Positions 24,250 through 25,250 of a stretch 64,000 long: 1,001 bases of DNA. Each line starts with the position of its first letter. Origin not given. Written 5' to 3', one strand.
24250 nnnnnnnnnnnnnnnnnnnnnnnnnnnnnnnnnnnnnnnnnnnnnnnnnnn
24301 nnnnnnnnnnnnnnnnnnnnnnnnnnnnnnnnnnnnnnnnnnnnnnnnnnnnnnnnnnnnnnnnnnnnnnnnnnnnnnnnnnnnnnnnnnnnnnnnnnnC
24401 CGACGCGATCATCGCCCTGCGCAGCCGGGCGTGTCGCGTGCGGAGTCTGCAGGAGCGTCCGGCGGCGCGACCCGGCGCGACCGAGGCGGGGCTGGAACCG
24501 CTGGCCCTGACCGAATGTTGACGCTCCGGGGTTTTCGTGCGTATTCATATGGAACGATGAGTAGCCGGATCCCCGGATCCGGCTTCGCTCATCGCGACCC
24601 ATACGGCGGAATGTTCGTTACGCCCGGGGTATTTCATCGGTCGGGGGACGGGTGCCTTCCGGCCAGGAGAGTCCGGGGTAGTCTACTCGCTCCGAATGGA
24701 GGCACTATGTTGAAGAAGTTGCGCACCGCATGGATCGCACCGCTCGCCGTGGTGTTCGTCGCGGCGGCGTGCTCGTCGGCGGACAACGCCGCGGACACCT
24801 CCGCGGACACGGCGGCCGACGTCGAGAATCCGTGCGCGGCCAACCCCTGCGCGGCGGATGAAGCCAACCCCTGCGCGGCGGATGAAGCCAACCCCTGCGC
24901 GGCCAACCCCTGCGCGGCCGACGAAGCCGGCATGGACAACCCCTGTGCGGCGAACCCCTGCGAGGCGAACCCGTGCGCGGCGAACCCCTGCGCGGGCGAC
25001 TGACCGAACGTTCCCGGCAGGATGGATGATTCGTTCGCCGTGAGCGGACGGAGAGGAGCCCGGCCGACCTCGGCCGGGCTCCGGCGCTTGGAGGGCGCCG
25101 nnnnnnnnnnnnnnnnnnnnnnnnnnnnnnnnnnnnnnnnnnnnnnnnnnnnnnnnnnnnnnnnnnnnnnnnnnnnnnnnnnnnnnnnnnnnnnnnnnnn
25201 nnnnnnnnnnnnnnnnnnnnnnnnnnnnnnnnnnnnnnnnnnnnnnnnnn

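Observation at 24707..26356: Cys-rich NPCAA tandem-repeat lipoprotein immediately upstream of a pentaheme c-type cytochrome lipoprotein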

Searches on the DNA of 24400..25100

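Call 80: search_rna_families(source=window, start=24400, end=25100, threshold=evalue, max_evalue=1)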
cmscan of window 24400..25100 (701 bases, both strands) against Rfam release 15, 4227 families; matches with E-value up to 1: 1.
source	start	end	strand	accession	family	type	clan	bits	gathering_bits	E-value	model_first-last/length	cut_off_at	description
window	25054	25084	-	RF01519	CC0196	Gene; sRNA;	-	19.7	35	0.061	30-58/58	no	Caulobacter sRNA CC0196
